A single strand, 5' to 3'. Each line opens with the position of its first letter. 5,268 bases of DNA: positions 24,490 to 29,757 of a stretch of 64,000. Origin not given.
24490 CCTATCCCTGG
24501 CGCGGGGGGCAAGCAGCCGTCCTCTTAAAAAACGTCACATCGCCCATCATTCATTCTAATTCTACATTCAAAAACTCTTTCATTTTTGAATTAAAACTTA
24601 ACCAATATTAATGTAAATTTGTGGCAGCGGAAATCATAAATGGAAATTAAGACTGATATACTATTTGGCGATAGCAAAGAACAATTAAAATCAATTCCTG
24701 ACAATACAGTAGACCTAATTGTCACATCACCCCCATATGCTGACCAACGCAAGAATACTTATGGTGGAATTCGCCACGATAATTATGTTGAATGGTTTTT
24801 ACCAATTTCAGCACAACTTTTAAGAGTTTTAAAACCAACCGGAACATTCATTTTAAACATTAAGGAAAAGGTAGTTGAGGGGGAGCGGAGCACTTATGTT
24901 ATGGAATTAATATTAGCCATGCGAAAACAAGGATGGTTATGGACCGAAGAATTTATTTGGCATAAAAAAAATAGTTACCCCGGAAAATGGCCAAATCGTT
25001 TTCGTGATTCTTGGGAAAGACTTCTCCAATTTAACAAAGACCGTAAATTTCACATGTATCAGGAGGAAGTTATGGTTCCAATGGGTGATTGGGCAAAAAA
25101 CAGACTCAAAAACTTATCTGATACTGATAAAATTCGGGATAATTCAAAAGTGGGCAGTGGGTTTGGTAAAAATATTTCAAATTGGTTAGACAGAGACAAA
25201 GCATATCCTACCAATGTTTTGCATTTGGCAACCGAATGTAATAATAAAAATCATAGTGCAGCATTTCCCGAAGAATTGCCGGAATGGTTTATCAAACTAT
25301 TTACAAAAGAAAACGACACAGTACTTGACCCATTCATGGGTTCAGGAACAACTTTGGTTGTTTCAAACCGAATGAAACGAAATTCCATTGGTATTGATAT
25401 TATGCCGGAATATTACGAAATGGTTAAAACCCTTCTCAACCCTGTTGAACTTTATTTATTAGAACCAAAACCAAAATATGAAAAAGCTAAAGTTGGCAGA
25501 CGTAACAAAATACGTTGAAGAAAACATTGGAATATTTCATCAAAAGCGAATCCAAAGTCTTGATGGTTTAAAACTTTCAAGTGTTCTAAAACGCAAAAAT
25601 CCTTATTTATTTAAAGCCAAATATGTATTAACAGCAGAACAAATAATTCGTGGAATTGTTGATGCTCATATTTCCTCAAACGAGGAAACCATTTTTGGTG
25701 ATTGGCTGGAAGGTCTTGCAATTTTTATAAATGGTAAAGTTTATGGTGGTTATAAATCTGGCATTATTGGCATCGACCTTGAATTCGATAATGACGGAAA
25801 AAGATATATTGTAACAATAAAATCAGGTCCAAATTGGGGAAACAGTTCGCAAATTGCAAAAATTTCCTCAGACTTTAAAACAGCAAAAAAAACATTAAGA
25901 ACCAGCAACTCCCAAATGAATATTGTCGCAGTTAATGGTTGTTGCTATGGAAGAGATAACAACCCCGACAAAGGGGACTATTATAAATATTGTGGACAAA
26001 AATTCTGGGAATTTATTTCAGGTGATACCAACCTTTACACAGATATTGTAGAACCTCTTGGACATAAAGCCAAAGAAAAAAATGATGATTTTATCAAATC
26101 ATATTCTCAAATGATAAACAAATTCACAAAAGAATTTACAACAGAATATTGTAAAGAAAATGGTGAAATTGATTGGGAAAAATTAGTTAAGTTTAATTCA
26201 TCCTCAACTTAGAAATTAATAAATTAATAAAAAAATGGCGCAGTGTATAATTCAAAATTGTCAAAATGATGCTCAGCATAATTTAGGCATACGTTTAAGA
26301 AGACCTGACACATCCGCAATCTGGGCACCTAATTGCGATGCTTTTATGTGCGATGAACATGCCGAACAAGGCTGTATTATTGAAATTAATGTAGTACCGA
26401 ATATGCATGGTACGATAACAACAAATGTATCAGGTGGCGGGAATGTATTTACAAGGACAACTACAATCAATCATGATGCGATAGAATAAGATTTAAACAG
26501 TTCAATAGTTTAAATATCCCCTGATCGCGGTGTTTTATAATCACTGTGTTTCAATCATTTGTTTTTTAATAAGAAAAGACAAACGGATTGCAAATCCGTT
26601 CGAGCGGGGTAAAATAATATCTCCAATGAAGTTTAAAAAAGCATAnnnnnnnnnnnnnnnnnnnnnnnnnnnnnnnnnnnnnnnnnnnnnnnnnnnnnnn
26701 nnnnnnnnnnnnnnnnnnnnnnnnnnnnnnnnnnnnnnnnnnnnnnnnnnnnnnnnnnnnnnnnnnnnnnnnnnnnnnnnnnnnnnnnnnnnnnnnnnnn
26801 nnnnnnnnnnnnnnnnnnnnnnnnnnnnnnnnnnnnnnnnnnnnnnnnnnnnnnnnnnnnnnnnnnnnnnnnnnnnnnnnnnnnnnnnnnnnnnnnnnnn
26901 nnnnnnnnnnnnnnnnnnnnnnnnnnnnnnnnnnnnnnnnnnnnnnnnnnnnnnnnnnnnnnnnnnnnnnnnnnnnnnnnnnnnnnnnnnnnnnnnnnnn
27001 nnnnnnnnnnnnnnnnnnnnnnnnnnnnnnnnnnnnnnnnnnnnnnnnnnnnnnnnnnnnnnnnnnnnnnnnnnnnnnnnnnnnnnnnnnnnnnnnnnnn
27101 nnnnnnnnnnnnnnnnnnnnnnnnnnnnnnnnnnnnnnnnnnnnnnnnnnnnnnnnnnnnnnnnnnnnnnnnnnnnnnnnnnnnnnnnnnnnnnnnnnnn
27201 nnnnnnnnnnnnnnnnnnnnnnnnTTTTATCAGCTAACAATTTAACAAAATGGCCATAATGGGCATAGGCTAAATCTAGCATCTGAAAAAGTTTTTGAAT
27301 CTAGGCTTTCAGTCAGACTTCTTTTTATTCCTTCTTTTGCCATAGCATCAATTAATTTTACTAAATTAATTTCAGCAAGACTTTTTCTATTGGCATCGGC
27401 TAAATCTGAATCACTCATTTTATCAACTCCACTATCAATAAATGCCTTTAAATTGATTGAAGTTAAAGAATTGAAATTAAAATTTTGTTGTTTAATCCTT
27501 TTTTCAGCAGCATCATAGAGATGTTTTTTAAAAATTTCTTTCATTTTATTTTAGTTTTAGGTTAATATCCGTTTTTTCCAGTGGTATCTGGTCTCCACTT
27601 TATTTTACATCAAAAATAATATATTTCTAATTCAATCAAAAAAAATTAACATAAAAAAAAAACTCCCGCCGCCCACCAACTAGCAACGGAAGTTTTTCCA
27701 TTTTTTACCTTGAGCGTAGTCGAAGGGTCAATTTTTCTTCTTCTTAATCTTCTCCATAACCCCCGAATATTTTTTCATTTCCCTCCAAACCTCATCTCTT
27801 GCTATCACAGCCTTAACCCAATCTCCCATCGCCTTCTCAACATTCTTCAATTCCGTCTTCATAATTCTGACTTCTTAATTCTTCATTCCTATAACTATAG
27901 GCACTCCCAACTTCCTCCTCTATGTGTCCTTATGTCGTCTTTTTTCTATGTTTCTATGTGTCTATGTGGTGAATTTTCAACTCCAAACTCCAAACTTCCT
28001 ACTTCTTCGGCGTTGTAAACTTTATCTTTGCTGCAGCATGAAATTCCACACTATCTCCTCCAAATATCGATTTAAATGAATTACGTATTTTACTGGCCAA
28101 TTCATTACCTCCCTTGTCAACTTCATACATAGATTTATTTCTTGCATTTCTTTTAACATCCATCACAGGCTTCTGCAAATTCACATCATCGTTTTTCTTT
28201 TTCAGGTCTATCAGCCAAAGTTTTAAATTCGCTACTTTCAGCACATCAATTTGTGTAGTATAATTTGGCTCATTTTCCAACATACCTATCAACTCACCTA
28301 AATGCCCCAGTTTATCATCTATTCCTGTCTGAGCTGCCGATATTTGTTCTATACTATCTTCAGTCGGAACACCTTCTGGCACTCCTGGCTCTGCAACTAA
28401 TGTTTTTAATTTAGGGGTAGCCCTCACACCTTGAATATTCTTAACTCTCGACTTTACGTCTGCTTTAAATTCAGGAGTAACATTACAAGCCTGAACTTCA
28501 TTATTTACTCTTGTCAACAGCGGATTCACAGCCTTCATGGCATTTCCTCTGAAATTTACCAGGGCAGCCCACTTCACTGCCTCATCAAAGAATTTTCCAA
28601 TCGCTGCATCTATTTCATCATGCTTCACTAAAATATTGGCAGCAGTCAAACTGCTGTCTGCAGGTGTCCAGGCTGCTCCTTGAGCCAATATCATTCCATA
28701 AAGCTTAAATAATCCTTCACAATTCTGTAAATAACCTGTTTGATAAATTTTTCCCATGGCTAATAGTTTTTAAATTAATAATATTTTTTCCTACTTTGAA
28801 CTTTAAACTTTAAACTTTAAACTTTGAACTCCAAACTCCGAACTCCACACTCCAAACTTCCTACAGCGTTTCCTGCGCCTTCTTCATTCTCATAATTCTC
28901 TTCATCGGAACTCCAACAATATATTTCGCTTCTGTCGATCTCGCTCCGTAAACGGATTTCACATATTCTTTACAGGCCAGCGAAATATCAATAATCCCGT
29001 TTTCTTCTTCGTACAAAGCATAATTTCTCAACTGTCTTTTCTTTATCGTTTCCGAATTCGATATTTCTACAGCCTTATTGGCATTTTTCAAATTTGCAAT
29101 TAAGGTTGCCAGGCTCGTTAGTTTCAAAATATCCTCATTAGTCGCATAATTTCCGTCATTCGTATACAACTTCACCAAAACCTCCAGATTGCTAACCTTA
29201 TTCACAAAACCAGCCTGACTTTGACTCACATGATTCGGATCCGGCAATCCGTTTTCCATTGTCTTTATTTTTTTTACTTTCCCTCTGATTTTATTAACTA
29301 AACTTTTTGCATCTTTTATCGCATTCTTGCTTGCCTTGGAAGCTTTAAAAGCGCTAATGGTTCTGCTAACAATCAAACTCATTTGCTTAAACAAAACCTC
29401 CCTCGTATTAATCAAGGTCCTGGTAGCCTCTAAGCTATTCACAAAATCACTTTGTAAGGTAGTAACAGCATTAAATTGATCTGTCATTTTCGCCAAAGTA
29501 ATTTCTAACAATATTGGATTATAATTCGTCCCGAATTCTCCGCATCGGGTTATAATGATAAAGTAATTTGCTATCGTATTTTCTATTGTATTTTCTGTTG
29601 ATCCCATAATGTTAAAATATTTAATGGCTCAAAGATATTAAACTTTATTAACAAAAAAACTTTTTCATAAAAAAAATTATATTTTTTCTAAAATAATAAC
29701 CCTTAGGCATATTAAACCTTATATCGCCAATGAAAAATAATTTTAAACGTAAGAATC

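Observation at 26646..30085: Minus-strand cassette of 4-5 unknown genes convergent on the R-M system: second candidate defence or accessory module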

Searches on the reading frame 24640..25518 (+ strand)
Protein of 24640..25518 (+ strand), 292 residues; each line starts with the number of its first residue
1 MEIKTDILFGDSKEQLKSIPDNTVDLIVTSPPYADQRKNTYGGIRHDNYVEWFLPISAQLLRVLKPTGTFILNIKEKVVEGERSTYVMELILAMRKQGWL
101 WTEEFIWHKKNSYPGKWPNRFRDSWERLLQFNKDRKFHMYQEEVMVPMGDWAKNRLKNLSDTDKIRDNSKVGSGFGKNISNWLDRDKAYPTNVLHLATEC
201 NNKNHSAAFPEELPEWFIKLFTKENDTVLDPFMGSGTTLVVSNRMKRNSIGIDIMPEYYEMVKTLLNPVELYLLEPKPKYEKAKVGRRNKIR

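Call 3: search_protein_families(library=pfam, proteins=[window:24640-25518:+], max_evalue=1)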
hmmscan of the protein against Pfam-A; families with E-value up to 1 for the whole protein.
window:24640-25518:+ (292 aa): 5 families
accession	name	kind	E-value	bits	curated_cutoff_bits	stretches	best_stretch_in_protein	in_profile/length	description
PF01555.25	N6_N4_Mtase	-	1.5e-47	162.9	26.7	1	24-263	1-220/221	DNA methylase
PF01170.24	UPF0020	-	0.00033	20.9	22.3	1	222-258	26-62/197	RMKL-like, methyltransferase domain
PF02384.22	N6_Mtase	-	0.0016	18.3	20.4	0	210-248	31-71/311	N-6 DNA Methylase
PF02086.21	MethyltransfD12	-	0.0018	18.5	22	1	213-271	8-68/253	D12 class N6 adenine-specific DNA methyltransferase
PF08241.18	Methyltransf_11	-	0.23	12.5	21.2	0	234-270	6-42/95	Methyltransferase domain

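Call 5: search_protein_families(library=padloc, proteins=[window:24640-25518:+], max_evalue=1)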
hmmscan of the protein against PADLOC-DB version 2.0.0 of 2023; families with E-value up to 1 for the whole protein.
window:24640-25518:+ (292 aa): 73 families (the best 25 are shown)
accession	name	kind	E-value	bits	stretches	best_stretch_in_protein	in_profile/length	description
PDLC03387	MTase_II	-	5.9e-46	154.9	2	90-264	131-273/289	Type II methyltransferase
PDLC03353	MTase_II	-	9.3e-46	154.5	1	4-266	8-250/260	Type II methyltransferase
PDLC03371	MTase_II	-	1.3e-37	127.7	1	3-268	9-254/260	Type II methyltransferase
PDLC03350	MTase_II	-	3.3e-35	120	1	6-264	58-293/312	Type II methyltransferase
PDLC03323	MTase_II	-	3.9e-35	119.5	1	7-259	17-287/330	Type II methyltransferase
PDLC03299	MTase_II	-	7.1e-33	112.4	1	5-272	15-263/296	Type II methyltransferase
PDLC03260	MTase_II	-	2.1e-26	90.7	2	199-263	240-304/349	Type II methyltransferase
PDLC03252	MTase_II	-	2e-23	81.3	3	7-83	93-174/365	Type II methyltransferase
PDLC03230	MTase_II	-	4.1e-23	80.2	1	7-266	38-282/360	Type II methyltransferase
PDLC03265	MTase_II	-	2.1e-22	78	2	7-73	27-97/333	Type II methyltransferase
PDLC03336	MTase_II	-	5.6e-21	73.1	2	8-148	32-194/421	Type II methyltransferase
PDLC03337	MTase_II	-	1.9e-20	71.3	1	8-265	12-245/264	Type II methyltransferase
PDLC03295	MTase_II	-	2.2e-20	71.3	1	6-263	5-262/292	Type II methyltransferase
PDLC03216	MTase_II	-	2.2e-20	71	2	201-269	190-258/364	Type II methyltransferase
PDLC03283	MTase_II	-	2.3e-20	71.2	2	199-267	204-272/352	Type II methyltransferase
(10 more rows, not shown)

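Call 6: search_protein_families(library=ncbifam, proteins=[window:24640-25518:+], max_evalue=1)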
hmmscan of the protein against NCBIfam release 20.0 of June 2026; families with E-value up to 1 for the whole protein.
window:24640-25518:+ (292 aa): 7 families
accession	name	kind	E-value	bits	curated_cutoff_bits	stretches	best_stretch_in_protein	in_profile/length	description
NF008572.0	PRK11524.1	equivalog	2.9e-21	75.8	292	1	5-288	15-278/294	adenine-specific DNA-methyltransferase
NF050803.1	DnaMtaseCcrMCaul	equivalog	2e-18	66.4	830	2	197-270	178-251/350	adenine-specific DNA-methyltransferase CcrM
NF010253.0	PRK13699.1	subfamily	5.6e-18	65.4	244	2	200-269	139-208/226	DNA methyltransferase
TIGR01177.1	TIGR01177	hypoth_equivalog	7.3e-06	25.5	316.55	1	223-255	181-213/330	TIGR01177 family methyltransferase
NF040721.1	Trm14_Arch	equivalog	0.00033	19.9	280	1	205-261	171-227/370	tRNA (guanine(6)-N2)-methyltransferase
TIGR00536.1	hemK_fam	subfamily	0.038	13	115.5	1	16-38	175-197/286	HemK family protein methyltransferase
TIGR03534.1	RF_mod_PrmC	equivalog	0.081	12.4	199.1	0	14-38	149-171/253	peptide chain release factor N(5)-glutamine methyltransferase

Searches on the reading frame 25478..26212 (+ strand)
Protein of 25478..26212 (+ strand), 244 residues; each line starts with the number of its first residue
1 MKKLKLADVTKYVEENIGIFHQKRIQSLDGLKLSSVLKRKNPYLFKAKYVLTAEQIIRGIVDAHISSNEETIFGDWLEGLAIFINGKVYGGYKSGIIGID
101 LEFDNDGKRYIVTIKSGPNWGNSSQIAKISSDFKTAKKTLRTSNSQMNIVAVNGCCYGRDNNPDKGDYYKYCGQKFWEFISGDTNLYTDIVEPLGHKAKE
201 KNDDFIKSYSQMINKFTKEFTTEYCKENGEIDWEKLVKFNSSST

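Call 3: search_protein_families(library=pfam, proteins=[window:25478-26212:+], max_evalue=1)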
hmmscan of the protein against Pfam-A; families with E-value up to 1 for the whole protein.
window:25478-26212:+ (244 aa): 3 families
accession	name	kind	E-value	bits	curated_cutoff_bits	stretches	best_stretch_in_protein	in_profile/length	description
PF14511.12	RE_EcoO109I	-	1.9e-94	315.4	22.5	1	8-202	2-198/198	Type II restriction endonuclease EcoO109I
PF09553.16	RE_Eco47II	-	0.019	15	25.9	0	10-33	66-89/202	Eco47II restriction endonuclease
PF03791.18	KNOX2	-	0.3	11.1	27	1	203-221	9-27/48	KNOX2 domain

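Call 5: search_protein_families(library=padloc, proteins=[window:25478-26212:+], max_evalue=1)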
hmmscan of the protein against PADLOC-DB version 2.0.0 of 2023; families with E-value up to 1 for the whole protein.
window:25478-26212:+ (244 aa): 0 families

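Call 6: search_protein_families(library=ncbifam, proteins=[window:25478-26212:+], max_evalue=1)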
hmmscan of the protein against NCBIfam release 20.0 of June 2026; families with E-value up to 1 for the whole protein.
window:25478-26212:+ (244 aa): 0 families

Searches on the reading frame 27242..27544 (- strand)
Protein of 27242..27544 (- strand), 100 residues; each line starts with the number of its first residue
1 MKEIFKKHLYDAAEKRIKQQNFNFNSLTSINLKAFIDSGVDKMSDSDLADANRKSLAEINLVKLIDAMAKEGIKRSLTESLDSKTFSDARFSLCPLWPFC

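Call 3: search_protein_families(library=pfam, proteins=[window:27242-27544:-], max_evalue=1)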
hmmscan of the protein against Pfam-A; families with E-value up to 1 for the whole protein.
window:27242-27544:- (100 aa): 0 families

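Call 4: search_protein_families(library=phrogs, proteins=[window:27242-27544:-], max_evalue=1)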
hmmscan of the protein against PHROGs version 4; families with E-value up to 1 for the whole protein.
window:27242-27544:- (100 aa): 1 family
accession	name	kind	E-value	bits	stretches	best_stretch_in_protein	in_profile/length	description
phrog_22602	-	head and packaging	0.32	9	1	5-84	470-549/1943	virion structural protein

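Call 5: search_protein_families(library=padloc, proteins=[window:27242-27544:-], max_evalue=1)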
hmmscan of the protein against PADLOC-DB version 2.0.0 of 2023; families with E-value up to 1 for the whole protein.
window:27242-27544:- (100 aa): 1 family
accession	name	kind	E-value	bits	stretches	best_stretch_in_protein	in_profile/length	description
PDLC02017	Effector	-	0.017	13.1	1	16-66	22-72/251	SAVED_TM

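Call 6: search_protein_families(library=ncbifam, proteins=[window:27242-27544:-], max_evalue=1)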
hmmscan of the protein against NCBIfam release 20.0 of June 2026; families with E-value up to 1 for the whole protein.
window:27242-27544:- (100 aa): 0 families

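Call 22: find_homologous_proteins(query=window:27242-27544:-, max_evalue=0.01)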
Query window:27242-27544:- (100 aa): 1 proteins with E <= 0.01 among 4 candidates.
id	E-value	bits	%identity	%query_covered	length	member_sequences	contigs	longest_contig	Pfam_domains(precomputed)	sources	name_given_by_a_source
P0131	7.1e-58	211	100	100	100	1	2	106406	-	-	-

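Call 67: search_solved_structures(query=A2, max_evalue=10)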
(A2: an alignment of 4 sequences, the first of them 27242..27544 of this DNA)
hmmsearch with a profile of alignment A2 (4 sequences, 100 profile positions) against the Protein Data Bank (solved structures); distinct sequences matched with E-value up to 10: 2.
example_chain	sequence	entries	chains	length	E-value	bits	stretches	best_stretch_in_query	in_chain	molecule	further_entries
5xsd_L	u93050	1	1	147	0.16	16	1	18-74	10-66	Signal transduction histidine kinase, LytS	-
5xsj_L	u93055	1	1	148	0.28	15.2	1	20-74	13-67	Signal transduction histidine kinase, LytS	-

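Call 95: search_protein_families(library=pfam, alignment_id=A7, max_evalue=0.01)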
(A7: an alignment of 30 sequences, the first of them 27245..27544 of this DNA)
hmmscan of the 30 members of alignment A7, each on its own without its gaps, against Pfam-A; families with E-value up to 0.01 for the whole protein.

A. member 1, window:27245-27544:- (100 aa): 0 families

B. families by the number of members that match (of 30 scanned): 1 family
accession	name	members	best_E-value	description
PF13847.12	Methyltransf_31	1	0.0037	Methyltransferase domain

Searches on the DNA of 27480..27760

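Call 102: search_rna_families(source=window, start=27480, end=27760, threshold=evalue, max_evalue=1, show_alignments=2)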
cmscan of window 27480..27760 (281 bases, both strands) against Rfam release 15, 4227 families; matches with E-value up to 1: 3.
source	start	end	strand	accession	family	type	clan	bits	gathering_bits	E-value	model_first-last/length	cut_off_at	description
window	27544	27603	-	RF03081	DUF805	Cis-reg;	CL00115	35.2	51.1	5.1e-05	1-68/68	no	DUF805 RNA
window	27638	27729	-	RF01770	rimP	Cis-reg; leader;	-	19.9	47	0.5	1-102/102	no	Gammaprotebacteria rimP leader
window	27726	27755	-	RF01306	sR52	Gene; snRNA; snoRNA; CD-box;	-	14.7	50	0.75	1-60/60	no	Small nucleolar RNA sR52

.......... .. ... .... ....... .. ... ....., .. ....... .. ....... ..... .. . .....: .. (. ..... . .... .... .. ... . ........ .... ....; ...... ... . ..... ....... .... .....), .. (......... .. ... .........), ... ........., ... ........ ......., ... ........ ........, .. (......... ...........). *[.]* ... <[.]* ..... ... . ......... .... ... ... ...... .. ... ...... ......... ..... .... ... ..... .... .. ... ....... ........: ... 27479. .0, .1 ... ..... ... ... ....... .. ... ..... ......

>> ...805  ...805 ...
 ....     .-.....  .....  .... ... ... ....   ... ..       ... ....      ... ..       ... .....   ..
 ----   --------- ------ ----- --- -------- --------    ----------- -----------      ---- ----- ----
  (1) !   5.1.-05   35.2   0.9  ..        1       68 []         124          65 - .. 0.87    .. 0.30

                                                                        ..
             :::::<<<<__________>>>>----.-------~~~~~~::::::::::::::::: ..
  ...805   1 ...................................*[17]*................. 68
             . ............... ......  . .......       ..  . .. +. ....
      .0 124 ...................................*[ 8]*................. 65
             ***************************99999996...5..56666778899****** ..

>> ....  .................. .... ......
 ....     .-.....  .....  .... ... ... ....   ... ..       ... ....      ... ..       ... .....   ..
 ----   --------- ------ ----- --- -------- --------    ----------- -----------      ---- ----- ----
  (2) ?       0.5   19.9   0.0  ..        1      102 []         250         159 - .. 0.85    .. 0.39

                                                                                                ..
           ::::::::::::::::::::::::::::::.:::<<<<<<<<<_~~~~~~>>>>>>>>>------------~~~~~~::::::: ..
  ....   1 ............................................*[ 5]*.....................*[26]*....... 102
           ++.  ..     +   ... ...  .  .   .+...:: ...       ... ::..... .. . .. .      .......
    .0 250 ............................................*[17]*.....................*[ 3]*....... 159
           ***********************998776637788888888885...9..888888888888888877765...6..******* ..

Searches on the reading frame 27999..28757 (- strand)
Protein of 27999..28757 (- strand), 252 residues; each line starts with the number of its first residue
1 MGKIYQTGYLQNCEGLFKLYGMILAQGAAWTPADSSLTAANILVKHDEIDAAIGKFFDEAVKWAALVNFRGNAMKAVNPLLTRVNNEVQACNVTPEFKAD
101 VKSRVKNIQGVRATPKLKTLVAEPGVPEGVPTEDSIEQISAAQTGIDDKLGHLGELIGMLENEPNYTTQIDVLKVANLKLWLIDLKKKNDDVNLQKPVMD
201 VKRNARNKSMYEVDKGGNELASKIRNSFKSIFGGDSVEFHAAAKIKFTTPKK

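Call 3: search_protein_families(library=pfam, proteins=[window:27999-28757:-], max_evalue=1)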
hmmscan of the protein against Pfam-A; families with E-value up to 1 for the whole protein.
window:27999-28757:- (252 aa): 1 family
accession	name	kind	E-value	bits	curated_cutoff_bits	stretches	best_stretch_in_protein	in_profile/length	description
PF01441.24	Lipoprotein_6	-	0.093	13.2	27.8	1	43-126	27-113/170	Lipoprotein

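Call 4: search_protein_families(library=phrogs, proteins=[window:27999-28757:-], max_evalue=1)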
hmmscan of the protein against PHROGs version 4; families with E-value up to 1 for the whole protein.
window:27999-28757:- (252 aa): 2 families
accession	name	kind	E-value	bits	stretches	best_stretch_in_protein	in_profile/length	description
phrog_23149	-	unknown function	0.089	14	1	173-240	32-98/108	-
phrog_38759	-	unknown function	0.096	12.1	1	95-172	164-236/920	-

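Call 5: search_protein_families(library=padloc, proteins=[window:27999-28757:-], max_evalue=1)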
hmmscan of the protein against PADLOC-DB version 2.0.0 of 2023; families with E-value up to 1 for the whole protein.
window:27999-28757:- (252 aa): 0 families

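Call 6: search_protein_families(library=ncbifam, proteins=[window:27999-28757:-], max_evalue=1)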
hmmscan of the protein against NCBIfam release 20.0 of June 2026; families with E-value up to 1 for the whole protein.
window:27999-28757:- (252 aa): 0 families

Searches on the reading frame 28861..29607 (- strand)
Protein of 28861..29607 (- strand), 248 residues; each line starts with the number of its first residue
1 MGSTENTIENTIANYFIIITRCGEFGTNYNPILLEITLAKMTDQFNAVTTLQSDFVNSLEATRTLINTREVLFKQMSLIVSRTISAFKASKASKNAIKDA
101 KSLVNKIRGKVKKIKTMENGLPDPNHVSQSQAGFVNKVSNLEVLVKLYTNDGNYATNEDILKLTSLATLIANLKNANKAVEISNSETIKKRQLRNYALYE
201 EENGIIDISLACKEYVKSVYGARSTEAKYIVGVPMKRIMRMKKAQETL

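Call 3: search_protein_families(library=pfam, proteins=[window:28861-29607:-], max_evalue=1)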
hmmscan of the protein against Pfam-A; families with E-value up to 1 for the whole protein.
window:28861-29607:- (248 aa): 1 family
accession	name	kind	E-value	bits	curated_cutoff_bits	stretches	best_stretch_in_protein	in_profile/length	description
PF07544.18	Med9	-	0.049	14.1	26.9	1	90-142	14-63/80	RNA polymerase II transcription mediator complex subunit 9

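Call 4: search_protein_families(library=phrogs, proteins=[window:28861-29607:-], max_evalue=1)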
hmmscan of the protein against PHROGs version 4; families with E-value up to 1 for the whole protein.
window:28861-29607:- (248 aa): 1 family
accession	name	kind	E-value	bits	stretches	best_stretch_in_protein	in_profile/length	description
phrog_7599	-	unknown function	0.36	12.3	1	35-121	13-94/95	-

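Call 5: search_protein_families(library=padloc, proteins=[window:28861-29607:-], max_evalue=1)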
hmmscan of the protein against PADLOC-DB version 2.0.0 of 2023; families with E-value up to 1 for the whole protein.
window:28861-29607:- (248 aa): 0 families

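Call 6: search_protein_families(library=ncbifam, proteins=[window:28861-29607:-], max_evalue=1)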
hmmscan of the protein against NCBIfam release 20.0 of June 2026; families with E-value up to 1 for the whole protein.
window:28861-29607:- (248 aa): 0 families

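Call 17: find_homologous_proteins(query=window:28861-29607:-)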
Query window:28861-29607:- (248 aa): 10 proteins with E <= 0.001 among 386 candidates.
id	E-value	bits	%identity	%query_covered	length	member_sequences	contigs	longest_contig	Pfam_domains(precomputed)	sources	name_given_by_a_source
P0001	1.7e-150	517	100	100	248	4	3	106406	-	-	-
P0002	9.1e-99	347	65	100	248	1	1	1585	-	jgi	jgi:hypothetical protein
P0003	1.2e-92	328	64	100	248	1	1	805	-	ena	-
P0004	1.3e-87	311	61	98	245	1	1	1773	-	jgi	jgi:hypothetical protein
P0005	6.2e-86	306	60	98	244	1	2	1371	-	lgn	-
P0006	2.9e-85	303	59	98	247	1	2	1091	-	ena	-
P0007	4.9e-85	303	59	98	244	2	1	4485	-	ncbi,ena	ncbi:MAG: hypothetical protein WCL06_10270 [Bacteroidota bacterium]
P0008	2.3e-82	294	57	99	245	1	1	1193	-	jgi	jgi:hypothetical protein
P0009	1.8e-81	291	58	100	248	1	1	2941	-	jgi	jgi:phosphotransferase system HPr-like phosphotransfer protein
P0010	7.6e-26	109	34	93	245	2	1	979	-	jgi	jgi:hypothetical protein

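Call 53: search_dna_similar(query=window:28861-29607:-, collection=phages, mode=protein, max_evalue=0.001)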
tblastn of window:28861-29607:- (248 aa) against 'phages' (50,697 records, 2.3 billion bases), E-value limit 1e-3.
No match.
